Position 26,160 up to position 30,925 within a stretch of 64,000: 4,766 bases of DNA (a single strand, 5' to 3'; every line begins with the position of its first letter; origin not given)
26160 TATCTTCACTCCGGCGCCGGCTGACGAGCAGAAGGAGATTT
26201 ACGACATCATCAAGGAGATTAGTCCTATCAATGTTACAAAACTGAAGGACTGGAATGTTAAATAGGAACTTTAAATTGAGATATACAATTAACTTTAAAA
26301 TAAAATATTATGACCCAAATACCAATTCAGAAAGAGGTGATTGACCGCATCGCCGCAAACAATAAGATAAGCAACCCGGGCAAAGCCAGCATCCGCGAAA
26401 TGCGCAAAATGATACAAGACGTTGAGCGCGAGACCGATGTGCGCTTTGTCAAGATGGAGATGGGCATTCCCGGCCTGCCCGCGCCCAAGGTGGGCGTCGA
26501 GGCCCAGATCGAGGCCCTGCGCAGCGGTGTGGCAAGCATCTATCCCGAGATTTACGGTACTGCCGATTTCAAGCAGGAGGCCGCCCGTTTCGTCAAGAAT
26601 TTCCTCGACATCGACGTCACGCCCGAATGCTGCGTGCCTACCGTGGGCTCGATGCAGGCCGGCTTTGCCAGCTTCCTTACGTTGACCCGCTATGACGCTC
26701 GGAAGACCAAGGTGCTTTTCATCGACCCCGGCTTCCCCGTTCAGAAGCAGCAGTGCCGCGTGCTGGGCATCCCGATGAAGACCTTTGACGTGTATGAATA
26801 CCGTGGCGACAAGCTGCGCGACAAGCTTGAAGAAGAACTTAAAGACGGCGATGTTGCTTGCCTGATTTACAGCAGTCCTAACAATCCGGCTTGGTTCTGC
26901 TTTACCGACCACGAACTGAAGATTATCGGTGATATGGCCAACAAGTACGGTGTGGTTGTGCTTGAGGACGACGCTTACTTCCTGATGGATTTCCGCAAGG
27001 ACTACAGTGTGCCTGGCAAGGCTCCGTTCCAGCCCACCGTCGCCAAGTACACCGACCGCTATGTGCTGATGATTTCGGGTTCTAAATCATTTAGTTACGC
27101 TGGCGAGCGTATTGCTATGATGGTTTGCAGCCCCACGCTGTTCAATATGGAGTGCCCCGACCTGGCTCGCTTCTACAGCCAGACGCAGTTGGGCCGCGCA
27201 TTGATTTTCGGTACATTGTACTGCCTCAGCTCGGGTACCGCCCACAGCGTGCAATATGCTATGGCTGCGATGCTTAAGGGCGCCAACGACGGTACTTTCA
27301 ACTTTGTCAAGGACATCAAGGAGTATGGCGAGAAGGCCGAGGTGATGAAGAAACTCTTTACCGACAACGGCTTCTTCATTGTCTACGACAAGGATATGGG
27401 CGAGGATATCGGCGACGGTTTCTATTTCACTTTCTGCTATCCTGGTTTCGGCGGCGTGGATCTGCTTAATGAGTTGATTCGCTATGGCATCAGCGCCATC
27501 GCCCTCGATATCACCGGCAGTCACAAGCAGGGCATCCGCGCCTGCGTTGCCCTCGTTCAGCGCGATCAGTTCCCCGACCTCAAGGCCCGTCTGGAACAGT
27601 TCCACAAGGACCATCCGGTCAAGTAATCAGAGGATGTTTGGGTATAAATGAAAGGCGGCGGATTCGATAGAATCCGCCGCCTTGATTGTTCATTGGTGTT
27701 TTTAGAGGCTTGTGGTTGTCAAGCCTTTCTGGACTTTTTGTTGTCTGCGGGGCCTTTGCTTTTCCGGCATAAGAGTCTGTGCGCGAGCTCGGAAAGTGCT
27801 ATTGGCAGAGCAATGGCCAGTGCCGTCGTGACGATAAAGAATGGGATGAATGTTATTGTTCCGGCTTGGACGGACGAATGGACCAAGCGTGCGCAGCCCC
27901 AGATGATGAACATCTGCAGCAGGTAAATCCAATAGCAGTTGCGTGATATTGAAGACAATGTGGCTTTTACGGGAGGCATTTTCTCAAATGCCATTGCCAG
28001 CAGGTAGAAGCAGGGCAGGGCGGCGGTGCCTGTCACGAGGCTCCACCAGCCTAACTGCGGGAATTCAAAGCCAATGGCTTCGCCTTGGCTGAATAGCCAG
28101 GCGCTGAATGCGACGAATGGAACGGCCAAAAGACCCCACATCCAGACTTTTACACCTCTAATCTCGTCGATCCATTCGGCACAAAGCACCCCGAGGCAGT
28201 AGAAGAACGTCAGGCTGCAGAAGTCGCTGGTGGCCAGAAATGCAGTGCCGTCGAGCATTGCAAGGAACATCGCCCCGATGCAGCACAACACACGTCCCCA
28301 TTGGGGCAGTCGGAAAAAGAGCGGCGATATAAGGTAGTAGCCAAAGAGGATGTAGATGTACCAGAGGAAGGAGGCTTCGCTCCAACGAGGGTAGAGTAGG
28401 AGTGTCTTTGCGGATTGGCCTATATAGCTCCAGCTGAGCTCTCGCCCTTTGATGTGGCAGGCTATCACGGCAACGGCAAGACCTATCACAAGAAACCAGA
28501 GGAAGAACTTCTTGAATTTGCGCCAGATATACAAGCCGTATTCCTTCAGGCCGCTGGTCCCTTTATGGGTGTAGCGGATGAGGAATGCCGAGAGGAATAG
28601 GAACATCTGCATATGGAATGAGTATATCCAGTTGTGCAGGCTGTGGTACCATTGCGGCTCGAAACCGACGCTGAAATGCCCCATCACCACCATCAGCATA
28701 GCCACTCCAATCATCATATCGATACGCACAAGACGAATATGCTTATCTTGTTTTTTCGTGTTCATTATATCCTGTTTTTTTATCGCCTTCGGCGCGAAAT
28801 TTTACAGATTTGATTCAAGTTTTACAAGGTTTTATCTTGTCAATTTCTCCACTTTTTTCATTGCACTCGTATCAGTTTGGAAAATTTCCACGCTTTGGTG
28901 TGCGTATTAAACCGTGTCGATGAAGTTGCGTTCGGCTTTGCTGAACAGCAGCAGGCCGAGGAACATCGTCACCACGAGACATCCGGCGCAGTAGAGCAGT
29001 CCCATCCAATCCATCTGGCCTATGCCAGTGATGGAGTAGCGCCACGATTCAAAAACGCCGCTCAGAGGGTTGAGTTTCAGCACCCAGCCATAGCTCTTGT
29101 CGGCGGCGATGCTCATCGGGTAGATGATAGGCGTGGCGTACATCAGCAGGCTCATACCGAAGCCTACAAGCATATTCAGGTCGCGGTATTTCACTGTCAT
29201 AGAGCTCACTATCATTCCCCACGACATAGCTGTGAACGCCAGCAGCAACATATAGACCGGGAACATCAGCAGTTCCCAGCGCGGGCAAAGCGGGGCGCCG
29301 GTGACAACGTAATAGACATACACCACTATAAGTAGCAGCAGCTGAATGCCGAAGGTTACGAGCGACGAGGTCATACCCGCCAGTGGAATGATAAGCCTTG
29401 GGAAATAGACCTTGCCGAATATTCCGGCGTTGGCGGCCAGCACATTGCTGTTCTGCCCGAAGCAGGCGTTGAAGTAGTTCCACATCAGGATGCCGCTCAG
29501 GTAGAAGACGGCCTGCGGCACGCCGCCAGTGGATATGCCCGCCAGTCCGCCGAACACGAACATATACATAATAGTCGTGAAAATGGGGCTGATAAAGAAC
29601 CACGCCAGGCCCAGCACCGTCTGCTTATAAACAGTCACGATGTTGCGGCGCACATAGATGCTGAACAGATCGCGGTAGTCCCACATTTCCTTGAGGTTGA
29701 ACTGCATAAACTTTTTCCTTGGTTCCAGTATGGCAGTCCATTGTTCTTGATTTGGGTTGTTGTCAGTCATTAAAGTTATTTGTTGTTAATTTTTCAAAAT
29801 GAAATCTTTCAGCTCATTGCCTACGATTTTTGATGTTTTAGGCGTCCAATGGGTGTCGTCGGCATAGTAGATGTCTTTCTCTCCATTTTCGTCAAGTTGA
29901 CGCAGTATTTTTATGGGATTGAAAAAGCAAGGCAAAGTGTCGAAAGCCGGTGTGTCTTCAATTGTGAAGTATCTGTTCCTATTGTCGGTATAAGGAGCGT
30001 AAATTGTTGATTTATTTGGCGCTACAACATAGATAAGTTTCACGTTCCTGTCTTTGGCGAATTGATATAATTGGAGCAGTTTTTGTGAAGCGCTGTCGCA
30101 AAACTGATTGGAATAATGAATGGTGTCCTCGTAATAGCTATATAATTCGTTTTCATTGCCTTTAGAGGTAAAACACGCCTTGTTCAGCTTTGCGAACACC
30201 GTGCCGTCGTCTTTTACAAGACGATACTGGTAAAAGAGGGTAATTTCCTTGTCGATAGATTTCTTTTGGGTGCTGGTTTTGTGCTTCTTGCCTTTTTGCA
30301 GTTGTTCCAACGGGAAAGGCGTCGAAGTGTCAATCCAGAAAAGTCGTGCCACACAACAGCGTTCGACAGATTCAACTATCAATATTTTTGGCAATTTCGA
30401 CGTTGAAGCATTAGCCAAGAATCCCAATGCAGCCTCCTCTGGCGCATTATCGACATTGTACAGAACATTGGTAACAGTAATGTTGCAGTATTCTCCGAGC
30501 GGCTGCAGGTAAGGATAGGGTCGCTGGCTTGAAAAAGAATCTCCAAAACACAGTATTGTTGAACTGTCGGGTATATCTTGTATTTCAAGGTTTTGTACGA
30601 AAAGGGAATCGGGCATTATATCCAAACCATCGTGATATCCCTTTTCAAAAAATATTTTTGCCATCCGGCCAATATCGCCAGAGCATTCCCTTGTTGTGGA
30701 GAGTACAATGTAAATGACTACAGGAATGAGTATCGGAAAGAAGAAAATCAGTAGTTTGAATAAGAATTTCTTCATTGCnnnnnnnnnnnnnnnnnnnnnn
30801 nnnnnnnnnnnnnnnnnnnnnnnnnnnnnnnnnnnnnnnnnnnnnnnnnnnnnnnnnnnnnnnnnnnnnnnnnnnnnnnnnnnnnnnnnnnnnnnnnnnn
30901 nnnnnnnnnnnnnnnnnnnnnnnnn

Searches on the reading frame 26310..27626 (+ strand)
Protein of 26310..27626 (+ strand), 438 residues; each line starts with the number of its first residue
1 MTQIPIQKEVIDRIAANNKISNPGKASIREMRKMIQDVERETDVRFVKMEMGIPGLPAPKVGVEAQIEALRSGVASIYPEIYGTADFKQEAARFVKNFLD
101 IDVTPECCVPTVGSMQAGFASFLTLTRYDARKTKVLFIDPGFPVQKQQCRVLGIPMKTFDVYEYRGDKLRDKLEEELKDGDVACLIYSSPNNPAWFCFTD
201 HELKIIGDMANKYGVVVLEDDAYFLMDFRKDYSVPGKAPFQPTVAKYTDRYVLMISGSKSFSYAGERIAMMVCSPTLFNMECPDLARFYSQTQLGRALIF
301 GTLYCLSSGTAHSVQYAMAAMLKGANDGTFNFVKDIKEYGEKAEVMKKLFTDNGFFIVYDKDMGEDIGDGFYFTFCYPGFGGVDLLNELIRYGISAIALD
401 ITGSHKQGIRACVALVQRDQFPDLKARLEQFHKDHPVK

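Call 11: search_protein_families(library=pfam, max_evalue=0.00001, proteins=[window:26310-27626:+])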
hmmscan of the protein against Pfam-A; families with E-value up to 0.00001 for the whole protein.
window:26310-27626:+ (438 aa): 1 family
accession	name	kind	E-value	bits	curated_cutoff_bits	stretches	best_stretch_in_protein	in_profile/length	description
PF00155.27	Aminotran_1_2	-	9.6e-23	81.4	19.7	1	58-326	18-266/361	Aminotransferase class I and II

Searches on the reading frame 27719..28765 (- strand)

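Call 11: search_protein_families(library=pfam, max_evalue=0.00001, proteins=[window:27719-28765:-])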
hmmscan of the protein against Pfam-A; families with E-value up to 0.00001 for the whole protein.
window:27719-28765:- (348 aa): 1 family
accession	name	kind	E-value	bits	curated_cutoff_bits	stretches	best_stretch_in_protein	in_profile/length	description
PF01757.29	Acyl_transf_3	-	9.1e-28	97.7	31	1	14-324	3-324/326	Acyltransferase domain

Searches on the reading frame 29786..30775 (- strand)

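Call 11: search_protein_families(library=pfam, max_evalue=0.00001, proteins=[window:29786-30775:-])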
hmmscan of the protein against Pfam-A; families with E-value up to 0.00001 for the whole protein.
window:29786-30775:- (329 aa): 1 family
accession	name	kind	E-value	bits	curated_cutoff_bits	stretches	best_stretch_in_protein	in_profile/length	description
PF16822.11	ALGX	-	1.7e-06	28.4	26.5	0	295-322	97-126/268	SGNH hydrolase-like domain, acetyltransferase AlgX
